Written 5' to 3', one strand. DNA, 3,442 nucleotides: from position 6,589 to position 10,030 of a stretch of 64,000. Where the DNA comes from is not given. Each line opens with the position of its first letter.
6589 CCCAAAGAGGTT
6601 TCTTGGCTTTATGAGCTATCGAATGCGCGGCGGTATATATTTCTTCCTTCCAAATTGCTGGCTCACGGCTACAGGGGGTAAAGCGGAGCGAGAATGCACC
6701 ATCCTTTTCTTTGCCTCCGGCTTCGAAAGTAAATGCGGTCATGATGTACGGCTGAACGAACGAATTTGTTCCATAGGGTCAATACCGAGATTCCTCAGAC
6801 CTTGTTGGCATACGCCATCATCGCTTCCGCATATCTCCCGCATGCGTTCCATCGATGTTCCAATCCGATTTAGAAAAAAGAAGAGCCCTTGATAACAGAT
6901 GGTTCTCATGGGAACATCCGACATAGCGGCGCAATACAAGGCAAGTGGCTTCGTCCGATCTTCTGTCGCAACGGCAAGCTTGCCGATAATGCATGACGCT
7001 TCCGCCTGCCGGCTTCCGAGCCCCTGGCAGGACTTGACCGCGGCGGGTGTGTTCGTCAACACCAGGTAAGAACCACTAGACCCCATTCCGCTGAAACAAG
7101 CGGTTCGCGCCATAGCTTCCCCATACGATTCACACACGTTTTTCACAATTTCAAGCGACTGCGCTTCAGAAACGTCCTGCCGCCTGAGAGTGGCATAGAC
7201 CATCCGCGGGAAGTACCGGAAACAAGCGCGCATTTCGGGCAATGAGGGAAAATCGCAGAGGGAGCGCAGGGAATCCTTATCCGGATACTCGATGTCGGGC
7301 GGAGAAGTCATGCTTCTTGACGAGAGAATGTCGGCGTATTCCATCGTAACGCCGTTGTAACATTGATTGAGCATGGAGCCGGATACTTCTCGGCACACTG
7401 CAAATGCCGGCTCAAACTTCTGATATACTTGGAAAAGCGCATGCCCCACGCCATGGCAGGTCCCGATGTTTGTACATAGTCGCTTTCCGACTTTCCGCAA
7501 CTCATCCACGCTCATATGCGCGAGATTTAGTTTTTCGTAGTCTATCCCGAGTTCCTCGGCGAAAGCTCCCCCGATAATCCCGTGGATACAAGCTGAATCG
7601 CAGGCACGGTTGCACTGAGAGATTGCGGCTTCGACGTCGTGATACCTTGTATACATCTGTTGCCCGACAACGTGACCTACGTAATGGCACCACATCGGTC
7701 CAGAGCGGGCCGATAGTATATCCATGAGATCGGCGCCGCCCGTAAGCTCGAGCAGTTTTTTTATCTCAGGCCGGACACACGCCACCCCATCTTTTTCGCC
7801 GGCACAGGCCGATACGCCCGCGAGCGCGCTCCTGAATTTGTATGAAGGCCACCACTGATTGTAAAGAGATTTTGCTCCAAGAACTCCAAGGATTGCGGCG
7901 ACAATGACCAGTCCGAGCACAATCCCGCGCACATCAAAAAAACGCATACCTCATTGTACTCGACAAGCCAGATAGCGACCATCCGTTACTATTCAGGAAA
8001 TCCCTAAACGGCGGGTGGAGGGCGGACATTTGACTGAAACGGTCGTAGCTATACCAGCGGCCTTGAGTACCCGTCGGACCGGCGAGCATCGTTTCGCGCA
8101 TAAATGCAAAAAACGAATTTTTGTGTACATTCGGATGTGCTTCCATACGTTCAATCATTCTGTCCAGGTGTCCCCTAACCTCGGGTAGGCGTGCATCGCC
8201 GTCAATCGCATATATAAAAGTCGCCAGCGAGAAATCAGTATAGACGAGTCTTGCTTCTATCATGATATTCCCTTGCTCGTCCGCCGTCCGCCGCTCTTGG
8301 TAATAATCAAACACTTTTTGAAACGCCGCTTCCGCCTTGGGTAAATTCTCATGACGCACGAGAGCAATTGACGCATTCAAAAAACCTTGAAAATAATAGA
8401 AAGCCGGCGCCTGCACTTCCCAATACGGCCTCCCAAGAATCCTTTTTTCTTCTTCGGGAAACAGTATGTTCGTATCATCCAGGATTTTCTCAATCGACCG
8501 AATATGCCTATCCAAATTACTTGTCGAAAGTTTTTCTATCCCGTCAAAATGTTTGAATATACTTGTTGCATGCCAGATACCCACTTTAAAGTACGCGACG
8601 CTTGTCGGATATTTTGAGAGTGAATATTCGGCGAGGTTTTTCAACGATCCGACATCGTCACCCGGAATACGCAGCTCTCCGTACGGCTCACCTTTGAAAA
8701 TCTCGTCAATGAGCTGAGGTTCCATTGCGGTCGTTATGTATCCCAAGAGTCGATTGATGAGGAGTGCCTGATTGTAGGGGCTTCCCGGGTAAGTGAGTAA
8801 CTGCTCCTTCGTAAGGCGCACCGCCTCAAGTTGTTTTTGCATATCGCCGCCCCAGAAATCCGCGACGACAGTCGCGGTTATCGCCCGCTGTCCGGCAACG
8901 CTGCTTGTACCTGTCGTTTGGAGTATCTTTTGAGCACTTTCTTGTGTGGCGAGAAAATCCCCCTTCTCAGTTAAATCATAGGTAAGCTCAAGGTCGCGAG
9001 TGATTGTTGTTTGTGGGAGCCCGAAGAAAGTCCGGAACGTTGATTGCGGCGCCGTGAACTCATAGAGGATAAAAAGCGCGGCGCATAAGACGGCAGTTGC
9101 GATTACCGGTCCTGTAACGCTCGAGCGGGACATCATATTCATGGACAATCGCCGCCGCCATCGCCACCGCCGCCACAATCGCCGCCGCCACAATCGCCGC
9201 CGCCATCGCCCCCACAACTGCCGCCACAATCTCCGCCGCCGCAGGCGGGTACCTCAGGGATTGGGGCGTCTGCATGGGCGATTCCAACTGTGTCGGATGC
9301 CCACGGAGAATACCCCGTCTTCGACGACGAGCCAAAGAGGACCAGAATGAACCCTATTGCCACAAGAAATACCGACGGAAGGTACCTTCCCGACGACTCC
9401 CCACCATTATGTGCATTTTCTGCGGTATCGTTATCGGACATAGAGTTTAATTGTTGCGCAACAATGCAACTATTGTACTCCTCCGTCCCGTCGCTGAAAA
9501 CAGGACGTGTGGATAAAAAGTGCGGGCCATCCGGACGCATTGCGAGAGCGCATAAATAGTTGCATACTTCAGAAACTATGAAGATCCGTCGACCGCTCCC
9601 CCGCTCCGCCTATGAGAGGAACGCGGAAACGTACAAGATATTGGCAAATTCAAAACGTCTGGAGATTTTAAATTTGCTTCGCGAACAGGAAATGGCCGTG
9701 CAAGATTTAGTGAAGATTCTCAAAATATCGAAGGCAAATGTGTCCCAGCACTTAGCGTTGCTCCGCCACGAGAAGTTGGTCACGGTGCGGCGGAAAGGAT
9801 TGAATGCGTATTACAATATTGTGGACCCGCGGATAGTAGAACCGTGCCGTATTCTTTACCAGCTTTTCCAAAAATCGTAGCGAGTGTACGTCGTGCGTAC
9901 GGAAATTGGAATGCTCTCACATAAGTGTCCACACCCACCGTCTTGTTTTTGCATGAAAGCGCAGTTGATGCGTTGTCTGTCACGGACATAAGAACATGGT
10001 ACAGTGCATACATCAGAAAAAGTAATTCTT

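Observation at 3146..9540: Six-gene translationally coupled operon: GGGDC-repeat membrane protein, two membrane-anchored exoproteins, PP-loop ATPase, two PaaK/CapK-type ligases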

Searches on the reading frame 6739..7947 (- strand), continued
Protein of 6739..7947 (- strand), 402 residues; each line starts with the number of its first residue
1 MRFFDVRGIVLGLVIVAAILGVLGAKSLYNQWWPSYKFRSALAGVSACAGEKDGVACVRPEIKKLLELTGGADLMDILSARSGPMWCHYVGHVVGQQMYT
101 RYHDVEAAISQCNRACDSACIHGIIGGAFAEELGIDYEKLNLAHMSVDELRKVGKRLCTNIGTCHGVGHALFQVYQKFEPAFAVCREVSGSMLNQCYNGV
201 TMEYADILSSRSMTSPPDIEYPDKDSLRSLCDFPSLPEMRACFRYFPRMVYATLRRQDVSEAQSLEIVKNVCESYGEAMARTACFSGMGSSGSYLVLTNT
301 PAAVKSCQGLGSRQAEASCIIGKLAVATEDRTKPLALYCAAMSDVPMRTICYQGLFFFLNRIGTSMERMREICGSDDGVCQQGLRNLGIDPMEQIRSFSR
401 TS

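Call 82: search_protein_representatives(alignment_id=A1)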
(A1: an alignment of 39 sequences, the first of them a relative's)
Query: 39 sequences, 404 profile positions. Proteins with E-value up to 0.001 (for the whole library): 5233; up to 1e-10: 3025; up to 1e-30: 380. The best 150 are listed.
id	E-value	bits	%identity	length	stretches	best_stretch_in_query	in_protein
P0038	8.8e-145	499.1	-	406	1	1-403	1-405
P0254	8.4e-144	495.8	-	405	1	7-402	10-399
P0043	5.2e-139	480.1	-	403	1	1-400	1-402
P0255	5.6e-134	463.5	-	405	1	7-403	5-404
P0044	3.8e-128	444.3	-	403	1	3-400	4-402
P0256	3.2e-127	441.2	-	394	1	12-402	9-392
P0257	1.8e-126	438.8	-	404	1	1-401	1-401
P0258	4.9e-124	430.7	-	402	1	7-403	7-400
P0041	1.2e-123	429.5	-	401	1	1-402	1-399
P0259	1.1e-120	419.8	-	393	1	40-403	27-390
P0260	1.6e-118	412.6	-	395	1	7-402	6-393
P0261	2.4e-115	402.1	-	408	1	8-396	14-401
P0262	1.2e-113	396.5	-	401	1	5-400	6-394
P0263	1.4e-113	396.3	-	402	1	11-401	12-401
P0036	2.8e-112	392.0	-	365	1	30-400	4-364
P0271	1.6e-98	346.7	-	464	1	8-398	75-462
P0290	1.8e-67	244.5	-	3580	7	42-379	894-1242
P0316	5.9e-58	213.1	-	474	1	49-370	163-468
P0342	9.1e-54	199.3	-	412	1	48-359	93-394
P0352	1.1e-52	195.8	-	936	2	45-379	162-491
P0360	3.2e-51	190.9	-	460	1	13-390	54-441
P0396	2.5e-47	178.1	-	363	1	64-366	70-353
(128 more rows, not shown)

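Call 83: search_protein_families(library=pfam, proteins=[P0290, P0352, P0316, P0271, P0360, P0396, P0342], max_evalue=0.001)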
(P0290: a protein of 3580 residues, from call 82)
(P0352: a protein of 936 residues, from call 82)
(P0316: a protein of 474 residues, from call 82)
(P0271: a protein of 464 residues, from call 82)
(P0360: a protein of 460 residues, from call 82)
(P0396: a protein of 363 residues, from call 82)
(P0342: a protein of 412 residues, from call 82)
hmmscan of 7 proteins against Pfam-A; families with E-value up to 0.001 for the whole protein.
P0290 (3580 aa): 4 families
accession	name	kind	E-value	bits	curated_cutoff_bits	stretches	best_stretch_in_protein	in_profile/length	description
PF00933.27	Glyco_hydro_3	-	6e-61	207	27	1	3093-3402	2-315/316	Glycosyl hydrolase family 3 N terminal domain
PF01816.23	LRV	-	4.5e-10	39.7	21.6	0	3438-3463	1-26/26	Leucine rich repeat variant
PF02985.28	HEAT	-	0.00026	21.4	23.5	0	3427-3446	3-22/31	HEAT repeat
PF13646.12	HEAT_2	-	0.00091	19.9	27.7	0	3505-3566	3-74/88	HEAT repeats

P0352 (936 aa): 1 family
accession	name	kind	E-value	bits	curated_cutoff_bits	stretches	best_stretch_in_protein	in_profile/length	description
PF13473.12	Cupredoxin_1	-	4.4e-12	46.4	27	2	503-593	19-104/104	Cupredoxin-like domain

P0316 (474 aa): 0 families

P0271 (464 aa): 0 families

P0360 (460 aa): 0 families

P0396 (363 aa): 0 families

P0342 (412 aa): 0 families

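Call 87: search_protein_families(library=ncbifam, proteins=[L001:9746-10498:-, L001:10495-11034:-, L001:8369-9742:-, L032:1585-3117:+, L028:14383-15846:-], max_evalue=0.01)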
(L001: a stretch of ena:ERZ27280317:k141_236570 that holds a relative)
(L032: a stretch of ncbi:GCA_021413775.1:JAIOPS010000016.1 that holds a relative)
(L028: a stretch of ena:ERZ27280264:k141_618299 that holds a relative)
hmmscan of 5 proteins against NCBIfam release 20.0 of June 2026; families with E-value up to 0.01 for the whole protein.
L001:9746-10498:- (250 aa): 2 families
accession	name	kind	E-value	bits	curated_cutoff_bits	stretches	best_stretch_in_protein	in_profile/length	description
TIGR03605.1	antibiot_sagB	domain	3.8e-28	98.1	78.4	1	92-234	26-171/173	SagB family peptide dehydrogenase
TIGR04511.1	SagB_rel_DH_2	exception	3.1e-14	52.8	240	1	42-229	164-361/380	putative peptide maturation dehydrogenase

L001:10495-11034:- (179 aa): 1 family
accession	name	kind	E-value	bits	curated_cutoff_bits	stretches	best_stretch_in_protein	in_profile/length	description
TIGR03604.1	TOMM_cyclo_SagD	subfamily_domain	5.9e-14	51.8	219.25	1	7-178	202-376/377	thiazole/oxazole-forming peptide maturase, SagD family component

L001:8369-9742:- (457 aa): 0 families

L032:1585-3117:+ (510 aa): 3 families
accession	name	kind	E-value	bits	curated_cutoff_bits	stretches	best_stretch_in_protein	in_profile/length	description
TIGR03604.1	TOMM_cyclo_SagD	subfamily_domain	7.1e-51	173.3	219.25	1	134-509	3-376/377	thiazole/oxazole-forming peptide maturase, SagD family component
TIGR00702.1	TIGR00702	domain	2e-14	53.5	75.65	1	201-368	110-270/377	YcaO-type kinase domain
TIGR03266.1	methan_mark_1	equivalog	3.7e-12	45.9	365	1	199-368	108-270/376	YcaO-related McrA-glycine thioamidation protein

L028:14383-15846:- (487 aa): 3 families
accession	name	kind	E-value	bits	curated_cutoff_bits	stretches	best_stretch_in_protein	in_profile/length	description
TIGR03604.1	TOMM_cyclo_SagD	subfamily_domain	2.3e-49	168.3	219.25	1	112-486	6-376/377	thiazole/oxazole-forming peptide maturase, SagD family component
TIGR00702.1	TIGR00702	domain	5.2e-09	35.6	75.65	1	115-342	61-269/377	YcaO-type kinase domain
TIGR03266.1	methan_mark_1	equivalog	1.5e-08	34.1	365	1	174-342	108-269/376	YcaO-related McrA-glycine thioamidation protein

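Call 88: search_protein_families(library=padloc, proteins=[window:6739-7947:-], max_evalue=0.001)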
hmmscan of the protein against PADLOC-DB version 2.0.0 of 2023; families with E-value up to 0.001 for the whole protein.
window:6739-7947:- (402 aa): 0 families

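Call 98: fold_search(model_id=the predicted structure, library=pdb)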
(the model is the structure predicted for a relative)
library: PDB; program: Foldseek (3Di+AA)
matches with E <= 10: 861; with E <= 0.001: 0
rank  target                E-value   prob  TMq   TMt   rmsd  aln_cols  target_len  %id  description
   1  8uib_T                1.2e-02  0.94  0.22  0.16  20.3       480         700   13  Structure of the human INTS9-INTS11-BRAT1 complex (released 2024-08-21)
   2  5h7c_C                1.3e-02  0.77  0.15  0.15  24.9       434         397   12  Crystal structure of a repeat protein with two Protein A-DHR14 repeat modules (released 2017-06-28)
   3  9mf5_A                1.4e-02  0.98  0.25  0.19  21.1       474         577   10  CryoEM structure of the Protein Phosphatase 2A (Abeta-B56gamma-Calpha) holoenzyme complex (released 2025-07-09)
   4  7t7t_B                1.4e-02  0.87  0.19  0.18  21.5       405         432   10  Structure of TSK/BRU1 bound to histone H3.1 (released 2022-03-30)
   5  8v3b_a                1.8e-02  0.89  0.22  0.21  18.9       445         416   10  Computational Designed Nanocage O43_129_+4 (released 2024-03-13)
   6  8uo5_A                2.4e-02  0.95  0.25  0.20  17.3       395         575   11  Protein Phosphatase 2A B55 subunit in complex with IER5 (released 2025-03-26)
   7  7n6g_0A               2.8e-02  0.87  0.22  0.19  20.1       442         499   10  C1 of central pair (released 2022-05-18)
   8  8uwb_D                3.1e-02  0.91  0.23  0.18  19.6       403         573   13  Crystal structure of PP2A PPP2R1A-PPP2CA-PPP2R5E phosphatase. (released 2024-04-17)
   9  2pf4_C                3.2e-02  0.93  0.25  0.20  18.9       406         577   12  Crystal structure of the full-length simian virus 40 small t antigen complexed with the protein phosphatase 2A Aalpha  (released 2007-08-07)
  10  4rv1_D                3.2e-02  0.89  0.22  0.22  18.5       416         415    9  Crystal Structure of Engineered Protein. Northeast Structural Genomics Consortium (NESG) Target OR497. (released 2014-12-10)
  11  6hc2_S                3.3e-02  0.66  0.17  0.19  20.5       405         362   14  Crystal structure of NuMA/LGN hetero-hexamers (released 2019-05-29)
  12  4tnm                  3.6e-02  0.77  0.20  0.20  19.9       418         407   12  Crystal structure of Arabidopsis importin-alpha3 armadillo repeat domain (released 2014-10-08)
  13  6s9m_B                4.1e-02  0.54  0.15  0.18  16.8       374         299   10  Designed Armadillo Repeat protein Lock2 fused to target peptide KRKRKAKITW (released 2020-02-19)
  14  8cdj_D                4.1e-02  0.44  0.15  0.09  20.4       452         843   10  CAND1 b-hairpin++-SCF-SKP2 CAND1 rolling SCF engaged (released 2023-04-19)
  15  9ijj_AC               4.2e-02  0.72  0.18  0.17  22.6       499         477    9  In situ structure of the central apparatus in mouse sperm axoneme. (released 2025-06-04)
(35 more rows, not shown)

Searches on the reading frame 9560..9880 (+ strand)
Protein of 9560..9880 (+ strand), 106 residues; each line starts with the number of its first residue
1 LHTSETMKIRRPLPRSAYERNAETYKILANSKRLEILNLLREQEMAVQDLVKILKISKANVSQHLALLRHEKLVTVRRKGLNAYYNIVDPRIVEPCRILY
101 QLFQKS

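Call 3: search_protein_families(library=pfam, proteins=[window:9560-9880:+], max_evalue=0.1)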
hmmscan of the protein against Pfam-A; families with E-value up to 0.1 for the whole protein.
window:9560-9880:+ (106 aa): 19 families
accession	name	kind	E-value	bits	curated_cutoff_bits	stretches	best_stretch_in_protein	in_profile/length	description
PF01022.26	HTH_5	-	5.4e-14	52.2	22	1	31-75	2-46/47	Bacterial regulatory protein, arsR family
PF12840.13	HTH_20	-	1.8e-08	34.7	27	1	28-77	1-51/51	Helix-turn-helix domain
PF12802.13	MarR_2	-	1.6e-05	25.4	27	1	35-78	9-54/61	MarR family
PF21476.4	PF0610-like_N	-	0.00011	22.8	33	1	33-68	3-38/50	PF0610-like, N-terminal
PF01978.25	TrmB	-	0.00069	19.9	25.6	1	38-90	16-67/68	Sugar-specific transcriptional regulator TrmB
PF24034.1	DUF7343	-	0.00075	19.8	27.6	1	35-81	7-55/62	Domain of unknown function (DUF7343)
PF09339.16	HTH_IclR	-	0.0017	18.5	22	1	34-75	6-49/52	IclR helix-turn-helix domain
PF25212.1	HVO_A0114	-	0.0059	16.8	27.6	1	29-80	20-72/84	HVO_A0114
PF02002.24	TFIIE_alpha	-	0.0096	16.2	22.9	1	34-79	16-62/105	TFIIE alpha subunit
PF13601.12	HTH_34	-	0.013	16.1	27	1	33-78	2-48/80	Winged helix DNA-binding domain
PF13443.12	HTH_26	-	0.022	15.5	22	1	36-65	2-31/63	Cro/C1-type HTH DNA-binding domain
PF24035.1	DUF7344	-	0.026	15.3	27.8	1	25-55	1-31/76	Domain of unknown function (DUF7344)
PF01047.28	MarR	-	0.027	14.8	24.6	1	34-78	6-51/59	MarR family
PF08100.18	Dimerisation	-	0.029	14.6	25.6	1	26-85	20-81/93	O-methyltransferase dimerisation domain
PF24038.1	DUF7347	-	0.036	14.7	27.6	1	22-66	2-50/77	Domain of unknown function (DUF7347)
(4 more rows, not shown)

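Call 4: search_protein_families(library=ncbifam, proteins=[window:9560-9880:+], max_evalue=0.1)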
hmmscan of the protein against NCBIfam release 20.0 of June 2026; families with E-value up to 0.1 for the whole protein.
window:9560-9880:+ (106 aa): 18 families
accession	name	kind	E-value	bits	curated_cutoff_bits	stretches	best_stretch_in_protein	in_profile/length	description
NF033788.1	HTH_metalloreg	subfamily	4.2e-24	84.1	55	1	22-93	2-74/77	metalloregulator ArsR/SmtB family transcription factor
NF033789.1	repress_SdpR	subfamily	2.8e-15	56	100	1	24-87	1-64/79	autorepressor SdpR family transcription factor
NF045707.1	Dbac_1936_reg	equivalog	9.7e-14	51.2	115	1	18-102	4-88/99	ArsR/SmtB-type metalloregulator TsoR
NF052532.1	TransRegPagRBaca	equivalog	3.3e-13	49.6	170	1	16-95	12-91/99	transcriptional repressor PagR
NF040642.1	sulf_sens_BigR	equivalog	1.1e-11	44.6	155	1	21-104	10-93/95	sulfite-sensing transcriptional repressor BigR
NF007528.0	PRK10141.1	subfamily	7.3e-11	41.9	97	1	23-87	8-73/117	metalloregulator ArsR/SmtB family transcription factor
NF041413.1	ArsR_Rv2640c_fam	equivalog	8.5e-09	35.8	155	1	25-89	36-103/118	Rv2640c family ArsR-like transcriptional regulator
NF053755.1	MsvR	equivalog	8.9e-09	35.4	220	1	23-78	5-60/236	transcriptional factor MsvR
NF047906.1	CdPbTransRegCmtR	equivalog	2e-08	34.1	150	1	26-96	16-86/104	Cd(II)/Pb(II)-sensing metalloregulatory transcriptional regulator CmtR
TIGR01884.1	cas_HTH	subfamily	1.4e-05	24.6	60.2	1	24-82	135-195/202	CRISPR-associated CARF protein Csa3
NF040939.2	trans_reg_lrs14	equivalog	0.00046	20.2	90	1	34-77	24-69/103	Lrs14 family HTH-type transcriptional regulator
NF053606.1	Sta1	subfamily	0.00056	20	80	1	34-79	23-69/100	Sta1 family transcriptional regulator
NF038251.1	AdcR_fam_Zn_TF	equivalog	0.003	17.8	175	1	35-79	40-84/143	zinc-dependent MarR family transcriptional regulator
NF004170.0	PRK05638.1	equivalog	0.0047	15.5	421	1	18-88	360-431/442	threonine synthase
TIGR02702.1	SufR_cyano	equivalog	0.0083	15.8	178.8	1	35-77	5-48/208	iron-sulfur cluster biosynthesis transcriptional regulator SufR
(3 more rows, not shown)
